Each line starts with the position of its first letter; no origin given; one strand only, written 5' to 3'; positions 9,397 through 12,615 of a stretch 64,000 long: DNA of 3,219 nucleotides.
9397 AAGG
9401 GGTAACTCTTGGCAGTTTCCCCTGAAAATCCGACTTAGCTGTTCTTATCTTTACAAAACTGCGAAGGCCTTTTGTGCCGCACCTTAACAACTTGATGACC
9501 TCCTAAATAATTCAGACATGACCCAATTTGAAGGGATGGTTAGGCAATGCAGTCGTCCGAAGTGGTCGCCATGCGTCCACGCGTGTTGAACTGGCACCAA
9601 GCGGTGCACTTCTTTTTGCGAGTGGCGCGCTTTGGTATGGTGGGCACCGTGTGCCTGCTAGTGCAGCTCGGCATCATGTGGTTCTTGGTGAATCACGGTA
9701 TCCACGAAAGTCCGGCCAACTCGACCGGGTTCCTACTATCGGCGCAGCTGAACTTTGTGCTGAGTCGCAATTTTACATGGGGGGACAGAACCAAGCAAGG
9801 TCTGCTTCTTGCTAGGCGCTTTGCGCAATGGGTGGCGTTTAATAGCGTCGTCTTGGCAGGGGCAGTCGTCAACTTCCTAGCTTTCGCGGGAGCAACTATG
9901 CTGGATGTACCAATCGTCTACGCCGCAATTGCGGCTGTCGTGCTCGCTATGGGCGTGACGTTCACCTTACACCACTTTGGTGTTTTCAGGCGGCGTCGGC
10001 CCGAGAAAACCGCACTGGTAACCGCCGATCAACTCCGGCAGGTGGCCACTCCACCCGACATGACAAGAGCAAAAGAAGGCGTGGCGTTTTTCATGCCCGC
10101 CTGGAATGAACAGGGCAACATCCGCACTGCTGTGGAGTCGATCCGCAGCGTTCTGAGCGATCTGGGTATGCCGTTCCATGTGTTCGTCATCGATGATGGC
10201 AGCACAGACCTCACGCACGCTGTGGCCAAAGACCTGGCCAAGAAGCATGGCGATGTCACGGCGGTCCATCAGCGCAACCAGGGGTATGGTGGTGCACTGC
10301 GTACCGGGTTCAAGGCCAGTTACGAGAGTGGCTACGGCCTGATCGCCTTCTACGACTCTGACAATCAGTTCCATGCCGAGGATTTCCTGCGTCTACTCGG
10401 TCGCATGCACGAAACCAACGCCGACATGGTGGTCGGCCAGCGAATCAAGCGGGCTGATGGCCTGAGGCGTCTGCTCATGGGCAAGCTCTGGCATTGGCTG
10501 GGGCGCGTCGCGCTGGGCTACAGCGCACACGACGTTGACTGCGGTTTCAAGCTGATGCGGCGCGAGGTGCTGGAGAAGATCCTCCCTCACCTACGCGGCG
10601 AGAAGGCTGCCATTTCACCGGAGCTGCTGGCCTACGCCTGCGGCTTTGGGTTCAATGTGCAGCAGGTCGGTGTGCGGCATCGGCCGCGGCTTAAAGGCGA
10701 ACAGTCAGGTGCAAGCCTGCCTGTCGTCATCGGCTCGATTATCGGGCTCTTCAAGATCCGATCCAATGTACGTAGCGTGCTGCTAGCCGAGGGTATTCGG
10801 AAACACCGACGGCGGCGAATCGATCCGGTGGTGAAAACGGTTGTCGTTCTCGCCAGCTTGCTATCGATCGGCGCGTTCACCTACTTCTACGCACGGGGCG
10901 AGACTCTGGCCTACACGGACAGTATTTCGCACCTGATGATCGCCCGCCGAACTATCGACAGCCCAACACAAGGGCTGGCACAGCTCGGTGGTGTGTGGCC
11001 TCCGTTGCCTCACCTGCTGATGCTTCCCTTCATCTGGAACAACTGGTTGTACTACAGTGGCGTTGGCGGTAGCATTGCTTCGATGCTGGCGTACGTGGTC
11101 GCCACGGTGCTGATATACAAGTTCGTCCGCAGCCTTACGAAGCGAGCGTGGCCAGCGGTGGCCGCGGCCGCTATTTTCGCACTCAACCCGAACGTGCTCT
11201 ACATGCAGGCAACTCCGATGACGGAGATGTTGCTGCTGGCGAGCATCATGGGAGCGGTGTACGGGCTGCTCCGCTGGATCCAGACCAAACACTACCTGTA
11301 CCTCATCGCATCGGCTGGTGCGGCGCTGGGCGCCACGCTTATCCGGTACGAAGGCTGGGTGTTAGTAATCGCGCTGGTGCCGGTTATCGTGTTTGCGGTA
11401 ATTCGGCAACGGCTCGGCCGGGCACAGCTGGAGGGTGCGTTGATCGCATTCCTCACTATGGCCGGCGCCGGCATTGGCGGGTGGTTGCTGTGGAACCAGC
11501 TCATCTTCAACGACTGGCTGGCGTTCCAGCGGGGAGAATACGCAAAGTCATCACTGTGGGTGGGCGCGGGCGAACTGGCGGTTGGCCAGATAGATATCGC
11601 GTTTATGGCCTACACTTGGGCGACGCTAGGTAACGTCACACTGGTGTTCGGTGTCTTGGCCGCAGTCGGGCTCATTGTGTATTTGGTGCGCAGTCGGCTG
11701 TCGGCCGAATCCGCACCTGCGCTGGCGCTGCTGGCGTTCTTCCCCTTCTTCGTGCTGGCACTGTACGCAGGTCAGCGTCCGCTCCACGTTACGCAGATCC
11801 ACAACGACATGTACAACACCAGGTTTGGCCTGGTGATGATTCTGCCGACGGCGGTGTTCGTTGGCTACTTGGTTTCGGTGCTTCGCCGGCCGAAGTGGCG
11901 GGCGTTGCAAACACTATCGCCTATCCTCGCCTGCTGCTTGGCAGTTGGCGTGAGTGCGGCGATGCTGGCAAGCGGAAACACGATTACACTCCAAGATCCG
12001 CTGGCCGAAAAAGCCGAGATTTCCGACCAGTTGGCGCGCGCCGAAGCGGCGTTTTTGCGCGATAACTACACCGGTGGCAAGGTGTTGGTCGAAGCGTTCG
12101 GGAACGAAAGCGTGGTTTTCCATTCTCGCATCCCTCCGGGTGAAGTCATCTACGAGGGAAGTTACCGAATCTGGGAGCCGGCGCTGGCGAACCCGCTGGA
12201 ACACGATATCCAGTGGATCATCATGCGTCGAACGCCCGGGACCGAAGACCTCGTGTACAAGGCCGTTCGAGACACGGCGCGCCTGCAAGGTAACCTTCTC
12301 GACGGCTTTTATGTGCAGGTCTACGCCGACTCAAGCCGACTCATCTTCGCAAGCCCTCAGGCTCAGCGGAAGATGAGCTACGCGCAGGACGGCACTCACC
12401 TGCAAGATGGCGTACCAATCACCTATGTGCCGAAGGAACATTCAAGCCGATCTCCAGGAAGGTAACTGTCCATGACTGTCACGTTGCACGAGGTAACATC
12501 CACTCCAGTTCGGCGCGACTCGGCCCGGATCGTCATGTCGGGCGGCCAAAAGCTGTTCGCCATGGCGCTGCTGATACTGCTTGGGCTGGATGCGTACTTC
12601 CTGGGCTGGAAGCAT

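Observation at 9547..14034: High-GC glycosylation block with a GtrA-GT2-GT-C triple-fusion protein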

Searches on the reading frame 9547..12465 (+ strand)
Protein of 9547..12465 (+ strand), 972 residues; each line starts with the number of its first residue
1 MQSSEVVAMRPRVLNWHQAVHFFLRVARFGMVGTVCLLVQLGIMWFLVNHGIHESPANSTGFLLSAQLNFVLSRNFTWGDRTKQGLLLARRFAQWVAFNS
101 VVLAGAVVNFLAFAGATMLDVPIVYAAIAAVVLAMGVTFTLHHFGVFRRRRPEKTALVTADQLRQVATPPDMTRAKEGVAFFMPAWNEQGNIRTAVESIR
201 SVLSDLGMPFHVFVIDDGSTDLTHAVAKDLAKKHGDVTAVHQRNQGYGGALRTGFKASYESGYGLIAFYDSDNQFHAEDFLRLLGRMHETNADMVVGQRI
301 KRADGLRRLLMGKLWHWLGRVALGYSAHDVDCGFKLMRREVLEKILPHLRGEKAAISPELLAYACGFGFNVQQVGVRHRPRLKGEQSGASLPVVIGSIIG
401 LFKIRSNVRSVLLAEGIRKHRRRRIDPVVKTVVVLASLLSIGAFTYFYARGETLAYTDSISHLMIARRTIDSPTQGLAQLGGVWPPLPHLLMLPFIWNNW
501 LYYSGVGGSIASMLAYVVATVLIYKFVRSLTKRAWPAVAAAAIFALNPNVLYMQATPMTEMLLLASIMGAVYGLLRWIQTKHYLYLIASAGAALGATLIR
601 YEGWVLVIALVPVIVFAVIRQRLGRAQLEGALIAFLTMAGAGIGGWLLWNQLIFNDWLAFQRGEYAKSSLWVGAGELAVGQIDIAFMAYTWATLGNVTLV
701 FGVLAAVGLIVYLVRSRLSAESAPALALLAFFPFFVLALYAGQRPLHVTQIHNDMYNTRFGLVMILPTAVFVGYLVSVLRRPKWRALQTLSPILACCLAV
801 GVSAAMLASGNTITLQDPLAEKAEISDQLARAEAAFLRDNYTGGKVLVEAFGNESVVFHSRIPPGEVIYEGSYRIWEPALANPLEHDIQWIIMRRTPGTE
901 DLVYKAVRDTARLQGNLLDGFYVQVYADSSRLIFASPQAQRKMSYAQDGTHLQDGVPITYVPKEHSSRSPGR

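Call 3: search_protein_families(library=pfam, proteins=[window:9547-12465:+], max_evalue=0.01)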
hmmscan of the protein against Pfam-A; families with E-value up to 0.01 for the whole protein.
window:9547-12465:+ (972 aa): 4 families
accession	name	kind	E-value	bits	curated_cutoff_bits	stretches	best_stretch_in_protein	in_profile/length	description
PF00535.33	Glycos_transf_2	-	7.1e-29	101.3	23.3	1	182-345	3-167/168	Glycosyl transferase family 2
PF04138.20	GtrA_DPMS_TM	-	9.6e-17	61.7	26.1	2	28-147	1-117/117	GtrA/DPMS, transmembrane domain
PF13231.12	PMT_2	-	2.5e-07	31.5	26.1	1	507-625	23-139/160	Dolichyl-phosphate-mannose-protein mannosyltransferase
PF13641.12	Glyco_tranf_2_3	-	2.8e-05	24.7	27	1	179-343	3-172/230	Glycosyltransferase like family 2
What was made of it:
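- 9547..12465 (+): ORF A, 972 aa: single-polypeptide GtrA - polyprenyl-phosphate GT2 - GT-C - C-terminal domain. Pfam hits above gathering score (call 3).
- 9610..9990 (+): GtrA-like module (aa 22-148): four transmembrane helices, predicted N-in/C-in. PF04138 E 1e-16 (call 3).
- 10822..12066 (+): GT-C membrane module (aa 426-840), about 11-12 helices; invariant D458 in YTDSISH in the first extracytoplasmic loop. PMT_2 scores 31.5 bits against a cut-off of 26.1 (call 3).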

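Call 4: search_protein_families(library=ncbifam, proteins=[window:9547-12465:+], max_evalue=0.01)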
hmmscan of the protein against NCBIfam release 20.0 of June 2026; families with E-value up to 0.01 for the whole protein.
window:9547-12465:+ (972 aa): 15 families
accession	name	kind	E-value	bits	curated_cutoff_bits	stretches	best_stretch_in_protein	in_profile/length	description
TIGR04182.1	glyco_TIGR04182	equivalog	3.7e-14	52.8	325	1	179-386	2-198/293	S-layer glycoprotein N-glycosyltransferase AglJ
NF007986.1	PRK10714.1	equivalog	5.3e-13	48.7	529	1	178-381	7-203/316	undecaprenyl-phosphate 4-deoxy-4-formamido-L-arabinose transferase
NF058614.1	PPMAGASynPpgS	equivalog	1.4e-12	47.5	370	1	182-304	5-118/226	polyprenyl-phospho-N-acetylgalactosaminyl synthase PpgS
TIGR03937.1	PgaC_IcaA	equivalog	1.1e-10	41.1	422.3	1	172-260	40-126/407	poly-beta-1,6-N-acetyl-D-glucosamine synthase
NF041391.1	DPhHxTase_Halo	equivalog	3.3e-10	39.3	375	1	183-382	1-187/213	dolichyl-phosphate hexose transferase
NF007482.0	PRK10073.1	equivalog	1.2e-09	37.7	423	1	177-293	6-116/334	glycosyltransferase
TIGR03469.1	HpnB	hypoth_equivalog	7.8e-08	31.7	379.25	1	173-295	40-168/386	hopene-associated glycosyltransferase HpnB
NF047588.1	GlcsyltransPgfSStrep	equivalog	8.8e-08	31.7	500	1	181-346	5-168/308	glycosyltransferase PgfS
NF010496.0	PRK13915.1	equivalog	9.8e-08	31.4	262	1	174-281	28-135/307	glucosyl-3-phosphoglycerate synthase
NF047683.1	TeichurnBiosyTuaG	equivalog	2.4e-06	27.4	400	1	172-291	1-115/252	teichuronic acid biosynthesis protein TuaG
NF041875.1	EPS_EpsD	equivalog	9.1e-06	25.3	370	1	210-305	31-121/325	exopolysaccharide biosynthesis glycosyltransferase EpsD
NF047440.1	LA3751_2_3_fam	subfamily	0.00034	19.6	200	1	507-802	100-379/460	LA_3751/LA_3752 family putative glycosyltransferase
NF053846.1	glyco_with_XrtP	equivalog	0.00053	18.8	520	1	180-252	44-116/440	XrtP-associated glycosyltransferase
NF038302.1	EPS_HpsE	equivalog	0.0035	16.3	300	1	183-275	7-99/307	hormogonium polysaccharide biosynthesis glycosyltransferase HpsE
TIGR04283.1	glyco_like_mftF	equivalog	0.0051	16.4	182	1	183-275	5-85/221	TIGR04283 family arsenosugar biosynthesis glycosyltransferase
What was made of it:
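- On Polyprenyl-phosphate glycosyltransferases (GT2; DPMS / GtrB / ArnC type): All NCBIfam equivalog scores are far below cut-off: AglJ 53/325, ArnC 49/529 and PpgS 47/370 (call 4).
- Closest known: Pyrococcus furiosus dolichyl-phosphate mannose synthase. Same: The PpgS system is the actinobacterial three-component precedent, and there is a weak NCBIfam hit to it (1.4e-12, far below the cut-off, call 4).
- There is a weak NCBIfam resemblance of the GT2 module to PpgS and ArnC (call 4).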

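Call 5: find_homologous_proteins(query=window:9547-12465:+)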
Query window:9547-12465:+ (972 aa): 152 proteins with E <= 0.001 among 8000 candidates; the best 120 are listed.
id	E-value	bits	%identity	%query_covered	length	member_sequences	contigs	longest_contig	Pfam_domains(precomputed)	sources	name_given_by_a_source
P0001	0.0e+0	2191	100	100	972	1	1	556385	PF13641.13,PF04138.21,PF00535.33,PF13231.13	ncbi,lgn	ncbi:MAG: glycosyltransferase [Candidatus Saccharimonadales bacterium]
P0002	2.9e-288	977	53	94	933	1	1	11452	PF04138.21,PF00535.33,PF13231.13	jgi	jgi:putative flippase GtrA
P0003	2.0e-278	945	50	94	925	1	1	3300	PF04138.21,PF00535.33,PF13231.13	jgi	jgi:putative flippase GtrA/4-amino-4-deoxy-L-arabinose transferase-like glycosyltransferase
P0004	2.3e-273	928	49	94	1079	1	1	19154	PF04138.21,PF00535.33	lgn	-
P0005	3.4e-245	835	50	85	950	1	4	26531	PF00535.33,PF13231.13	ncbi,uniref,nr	ncbi:glycosyltransferase [Frankia sp. CNm7]|uniref:Glycosyltransferase n=1 Tax=Frankia nepalensis Ta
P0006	1.8e-243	829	45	95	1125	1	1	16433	PF04138.21,PF00535.33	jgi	jgi:glycosyltransferase involved in cell wall biosynthesis/putative flippase GtrA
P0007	3.6e-203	695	44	89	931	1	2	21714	PF04138.21,PF00535.33,PF13231.13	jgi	jgi:putative flippase GtrA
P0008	1.6e-202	693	43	90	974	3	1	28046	PF13641.13,PF04138.21,PF00535.33,PF13231.13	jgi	jgi:putative flippase GtrA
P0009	3.5e-201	689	41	94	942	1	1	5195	PF13641.13,PF04138.21,PF00535.33,PF13231.13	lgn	-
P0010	2.2e-200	686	41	91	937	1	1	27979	PF04138.21,PF00535.33,PF13231.13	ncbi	ncbi:MAG: glycosyltransferase [Streptosporangiaceae bacterium]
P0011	6.1e-200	685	41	91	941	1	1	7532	PF04138.21,PF00535.33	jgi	jgi:putative flippase GtrA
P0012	9.6e-199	681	42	93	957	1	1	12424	PF13641.13,PF04138.21,PF00535.33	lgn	-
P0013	2.7e-198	679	43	90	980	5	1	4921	PF04138.21,PF00535.33,PF13231.13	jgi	jgi:putative flippase GtrA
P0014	4.0e-198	679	43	90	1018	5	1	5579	PF04138.21,PF00535.33,PF13231.13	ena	-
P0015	5.2e-197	675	42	90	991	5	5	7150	PF04138.21,PF00535.33,PF13231.13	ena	-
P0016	1.2e-196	674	41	91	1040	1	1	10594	PF02366.25,PF04138.21,PF00535.33,PF13231.13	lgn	-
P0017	2.2e-196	673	41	92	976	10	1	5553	PF13641.13,PF04138.21,PF00535.33,PF13231.13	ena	-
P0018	2.7e-195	669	40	91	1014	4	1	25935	PF13641.13,PF04138.21,PF00535.33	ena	-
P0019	3.7e-195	669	44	90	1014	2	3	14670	PF04138.21,PF00535.33,PF13231.13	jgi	jgi:glycosyltransferase involved in cell wall biosynthesis/putative flippase GtrA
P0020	5.3e-195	668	42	92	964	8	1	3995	PF04138.21,PF00535.33,PF13231.13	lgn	-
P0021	6.6e-195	668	41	91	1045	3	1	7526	PF04138.21,PF00535.33,PF13231.13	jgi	-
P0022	1.5e-194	667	42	91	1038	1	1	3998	PF04138.21,PF00535.33,PF13231.13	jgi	jgi:putative flippase GtrA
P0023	4.8e-194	665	42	94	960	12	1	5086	PF13641.13,PF04138.21,PF00535.33,PF13231.13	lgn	-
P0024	1.0e-193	664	40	91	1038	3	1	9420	PF04138.21,PF00535.33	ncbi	-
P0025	3.7e-192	659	42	94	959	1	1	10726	PF13641.13,PF04138.21,PF00535.33,PF13231.13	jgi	jgi:putative flippase GtrA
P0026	8.7e-191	655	42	92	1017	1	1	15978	PF04138.21,PF00535.33,PF13231.13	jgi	jgi:putative flippase GtrA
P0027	2.2e-190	653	40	91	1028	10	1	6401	PF04138.21,PF00535.33,PF13231.13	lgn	-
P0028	3.4e-190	653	41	94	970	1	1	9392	PF04138.21,PF00535.33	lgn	-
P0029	6.4e-190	652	40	91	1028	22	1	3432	PF04138.21,PF00535.33,PF13231.13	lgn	-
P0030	5.6e-189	649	39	94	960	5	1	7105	PF13641.13,PF04138.21,PF00535.33,PF13231.13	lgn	-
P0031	1.0e-188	648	39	97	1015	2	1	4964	PF13641.13,PF04138.21,PF00535.33,PF13231.13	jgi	jgi:putative flippase GtrA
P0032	2.3e-188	646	40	94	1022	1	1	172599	PF13641.13,PF04138.21,PF00535.33,PF13231.13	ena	-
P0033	5.9e-188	645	41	91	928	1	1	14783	PF13641.13,PF04138.21,PF00535.33,PF13231.13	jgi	jgi:putative flippase GtrA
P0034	8.2e-188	645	42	80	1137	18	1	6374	PF04138.21,PF00535.33,PF13231.13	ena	-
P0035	1.1e-187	644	40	94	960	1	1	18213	PF13641.13,PF04138.21,PF00535.33,PF13231.13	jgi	jgi:putative flippase GtrA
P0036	2.3e-187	643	40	94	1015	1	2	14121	PF13641.13,PF04138.21,PF00535.33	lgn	-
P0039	2.7e-185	636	40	91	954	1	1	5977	PF13641.13,PF04138.21,PF00535.33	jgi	jgi:Glycosyl transferase family 2/GtrA-like protein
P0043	4.5e-178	612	40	90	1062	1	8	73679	PF04138.21,PF00535.33,PF13231.13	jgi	jgi:putative flippase GtrA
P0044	1.2e-176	608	38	95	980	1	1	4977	PF04138.21,PF00535.33,PF13231.13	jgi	jgi:putative flippase GtrA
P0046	2.2e-175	604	42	82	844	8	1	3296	PF13641.13,PF04138.21,PF00535.33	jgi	jgi:hypothetical protein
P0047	1.4e-172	594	39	89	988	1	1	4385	PF04138.21,PF00535.33,PF13231.13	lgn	-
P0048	8.1e-172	592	39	90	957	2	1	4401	PF13641.13,PF04138.21,PF00535.33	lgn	-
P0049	7.9e-169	582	38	90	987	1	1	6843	PF02366.25,PF04138.21,PF00535.33,PF13231.13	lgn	-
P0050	1.1e-168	581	44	78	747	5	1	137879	PF13641.13,PF00535.33,PF13231.13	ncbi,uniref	ncbi:glycosyltransferase [Nonomuraea sp. NPDC023979]|uniref:glycosyltransferase n=1 Tax=Nonomuraea s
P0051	2.4e-163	564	38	91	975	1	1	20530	PF04138.21,PF00535.33,PF13231.13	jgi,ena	-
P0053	4.2e-148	513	43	66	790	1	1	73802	PF04138.21,PF00535.33,PF13231.13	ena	-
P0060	2.4e-117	411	46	47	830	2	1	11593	PF04138.21,PF13231.13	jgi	jgi:putative flippase GtrA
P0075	1.3e-74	270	35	48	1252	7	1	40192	PF13632.13,PF13641.13,PF00535.33,PF13231.13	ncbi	-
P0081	8.1e-68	248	35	48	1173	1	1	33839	PF13632.13,PF13641.13,PF00535.33,PF13231.13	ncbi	-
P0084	2.8e-65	239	37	42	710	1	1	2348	PF07081.19,PF13641.13,PF04138.21,PF00535.33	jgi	jgi:putative flippase GtrA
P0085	4.2e-65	239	39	36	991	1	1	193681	PF13632.13,PF13641.13,PF00535.33,PF13231.13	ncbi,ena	-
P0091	3.0e-41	160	40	23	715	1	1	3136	PF02366.25,PF00535.33,PF13231.13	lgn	-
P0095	7.8e-39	152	30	47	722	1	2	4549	PF02366.25,PF00535.33,PF13231.13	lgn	-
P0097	2.3e-38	150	29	47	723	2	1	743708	PF02366.25,PF00535.33,PF13231.13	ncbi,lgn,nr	ncbi:MAG: glycosyltransferase [Candidatus Daviesbacteria bacterium]|nr:glycosyltransferase [Candidat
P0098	3.9e-38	149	39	23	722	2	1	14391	PF02366.25,PF00535.33,PF13231.13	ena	-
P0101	1.9e-36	144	31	45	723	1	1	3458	PF02366.25,PF00535.33,PF13231.13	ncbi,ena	-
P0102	7.4e-36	142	40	23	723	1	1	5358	PF02366.25,PF00535.33,PF13231.13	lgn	-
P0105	4.5e-35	139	38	23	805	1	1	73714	PF10111.15,PF13641.13,PF02366.25,PF00535.33,PF13231.13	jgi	jgi:dolichol-phosphate mannosyltransferase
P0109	4.4e-34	136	41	22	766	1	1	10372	PF10111.15,PF13641.13,PF02366.25,PF00535.33,PF13231.13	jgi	jgi:dolichol-phosphate mannosyltransferase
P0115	5.1e-33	132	39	22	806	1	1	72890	PF13641.13,PF02366.25,PF00535.33,PF13231.13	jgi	jgi:dolichol-phosphate mannosyltransferase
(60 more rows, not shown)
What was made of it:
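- On GT-C glycosyltransferases (Pfam PMT_2 subgroup): This is marginal, but it is reproduced in most homologues (call 5).
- The source is a metagenome-assembled genome (call 5). The block lies 9.5 kb inside the window, on a contig recorded as 556 kb (call 5).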

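Call 6: search_solved_structures(query=window:9547-12465:+, max_evalue=0.01)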
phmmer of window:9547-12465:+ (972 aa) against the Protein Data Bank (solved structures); distinct sequences matched with E-value up to 0.01: 11.
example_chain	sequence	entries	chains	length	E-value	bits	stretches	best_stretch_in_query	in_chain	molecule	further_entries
5mlz_A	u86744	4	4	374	9.4e-17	63.5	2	179-346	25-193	Dolichol monophosphate mannose synthase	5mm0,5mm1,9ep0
9bhc_C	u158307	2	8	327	7.1e-10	40.8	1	179-381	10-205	Undecaprenyl-phosphate 4-deoxy-4-formamido-L-arabinose transferase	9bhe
9hwj_A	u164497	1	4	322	8.3e-10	40.6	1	179-386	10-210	Undecaprenyl-phosphate 4-deoxy-4-formamido-L-arabinose transferase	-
8vxh_A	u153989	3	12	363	9.2e-10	40.4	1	179-381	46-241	Undecaprenyl-phosphate 4-deoxy-4-formamido-L-arabinose transferase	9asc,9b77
5hea_A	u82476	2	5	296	4.8e-05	24.8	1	179-286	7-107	Putative glycosyltransferase (GalT1)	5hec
3bcv_A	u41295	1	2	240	0.00042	21.7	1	181-295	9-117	Putative glycosyltransferase protein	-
2z87_A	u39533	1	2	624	0.0036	18.6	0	179-258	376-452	Chondroitin synthase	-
2z86_A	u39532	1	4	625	0.0036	18.6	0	179-258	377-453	Chondroitin synthase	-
5eke_A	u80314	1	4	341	0.006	17.8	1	179-345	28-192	Uncharacterized glycosyltransferase sll0501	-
5ekp_C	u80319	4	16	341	0.0065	17.7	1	179-345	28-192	Uncharacterized glycosyltransferase sll0501 | Glycosyltransferase sll0501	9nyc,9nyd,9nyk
9nye_A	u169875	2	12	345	0.0067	17.7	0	179-345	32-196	Glycosyltransferase sll0501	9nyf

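Call 15: find_related_loci(query=A1, collection=genome_contigs, flank=6000)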
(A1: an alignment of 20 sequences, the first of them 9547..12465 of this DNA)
Query A1 (972 aa) in genome_contigs; peptide patterns used: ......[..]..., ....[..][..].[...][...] (x = any residue, [..] = any of these).
599 stretches matched a pattern (row limit reached: there are more); 594 encode a relative of the query (tblastn E <= 1e-3); the best 80 are kept; 80 distinct loci.
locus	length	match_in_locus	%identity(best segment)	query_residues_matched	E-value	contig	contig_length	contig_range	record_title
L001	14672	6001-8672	43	22-934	4e-172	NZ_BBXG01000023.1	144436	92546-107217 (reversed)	Herbidospora cretacea strain NBRC 15474, whole genome shotgun sequence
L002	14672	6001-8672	43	22-934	2e-170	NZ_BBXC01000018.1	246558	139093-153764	Herbidospora sakaeratensis strain NBRC 102641, whole genome shotgun sequence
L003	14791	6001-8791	41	25-957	1e-168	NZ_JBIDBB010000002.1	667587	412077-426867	Glycomyces sp. NPDC048151 NPDC048151_109_G8.ctg-0002, whole genome shotgun sequence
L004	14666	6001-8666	43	24-934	1e-167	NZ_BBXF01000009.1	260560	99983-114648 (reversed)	Herbidospora daliensis strain NBRC 106372, whole genome shotgun sequence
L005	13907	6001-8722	42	25-934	2e-167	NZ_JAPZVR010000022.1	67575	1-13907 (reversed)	Glycomyces algeriensis strain DSM 44727 Scaffold22, whole genome shotgun sequence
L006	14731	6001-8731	43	24-934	8e-166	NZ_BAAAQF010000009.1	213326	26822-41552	Glycomyces endophyticus strain JCM 16001 sequence09, whole genome shotgun sequence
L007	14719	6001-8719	41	23-934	2e-163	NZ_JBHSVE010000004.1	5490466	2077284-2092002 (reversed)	Glycomyces mayteni strain JCM 16217 tig00026124_pilon, whole genome shotgun sequence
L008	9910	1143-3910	42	25-934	6e-155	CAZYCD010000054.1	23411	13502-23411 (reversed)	MAG TPA_asm: uncultured Micromonosporaceae bacterium isolate SRP272529_co2_304 genome assembly, contig: NODE_3457_length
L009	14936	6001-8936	42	25-934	6e-155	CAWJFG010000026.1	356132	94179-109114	MAG: uncultured Acidimicrobiales bacterium isolate MFD04850.bin.1.220 genome assembly, contig: contig_43920, whole genom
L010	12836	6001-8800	41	24-953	1e-153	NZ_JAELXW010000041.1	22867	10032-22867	Glycomyces salinus strain YIM 93776 contig41, whole genome shotgun sequence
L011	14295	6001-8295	40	171-914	4e-146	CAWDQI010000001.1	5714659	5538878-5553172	MAG: uncultured Actinomycetota bacterium isolate MFD03346.bin.2.5 genome assembly, contig: contig_15708, whole genome sh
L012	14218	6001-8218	44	183-934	7e-154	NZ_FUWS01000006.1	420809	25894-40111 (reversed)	Marinactinospora thermotolerans DSM 45154, whole genome shotgun sequence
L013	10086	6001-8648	48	25-914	0e+0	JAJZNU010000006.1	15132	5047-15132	MAG: bacterium isolate MAS4.bin36 NODE_4510_length_15132_cov_6.765745, whole genome shotgun sequence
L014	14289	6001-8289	40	167-934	3e-138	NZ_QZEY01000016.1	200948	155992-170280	Bailinhaonella thermotolerans strain YIM 75507 Scaffold16, whole genome shotgun sequence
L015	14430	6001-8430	40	143-942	6e-136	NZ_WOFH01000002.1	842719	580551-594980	Actinomadura litoris strain NEAU-AAG5 Scaffold2, whole genome shotgun sequence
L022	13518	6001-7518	42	419-942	2e-121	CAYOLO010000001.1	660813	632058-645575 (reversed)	MAG TPA_asm: uncultured Gammaproteobacteria bacterium isolate binchicken_co16_225 genome assembly, contig: NODE_2_length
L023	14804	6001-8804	44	19-938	1e-119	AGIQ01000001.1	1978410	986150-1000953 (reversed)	Mycolicibacterium rhodesiae JS60 ctg136, whole genome shotgun sequence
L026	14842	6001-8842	42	25-900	1e-102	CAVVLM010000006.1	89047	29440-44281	MAG: uncultured Candidatus Saccharibacteria bacterium isolate MFD04780.bin.1.216 genome assembly, contig: contig_52198,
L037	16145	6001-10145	35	161-913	2e-76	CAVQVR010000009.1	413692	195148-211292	MAG: uncultured Chloroflexia bacterium isolate MFD10064.bin.2.18 genome assembly, contig: contig_21748, whole genome sho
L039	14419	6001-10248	36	179-903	2e-75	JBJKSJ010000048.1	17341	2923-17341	MAG: Ktedonobacterales bacterium isolate Bin_8 S1Ck127_118807_flag_1_multi_9.0000_len_17341, whole genome shotgun sequen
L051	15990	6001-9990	34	165-898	2e-68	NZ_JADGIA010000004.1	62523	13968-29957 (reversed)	MAG: Thermogemmatispora sp. isolate HOG59 NODE_119_length_62523_cov_26.780934, whole genome shotgun sequence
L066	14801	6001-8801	35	12-847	1e-62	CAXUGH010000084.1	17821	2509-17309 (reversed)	MAG TPA_asm: uncultured Ktedonobacteraceae bacterium isolate public_SRR14722304_metawrap_bin.2 genome assembly, contig:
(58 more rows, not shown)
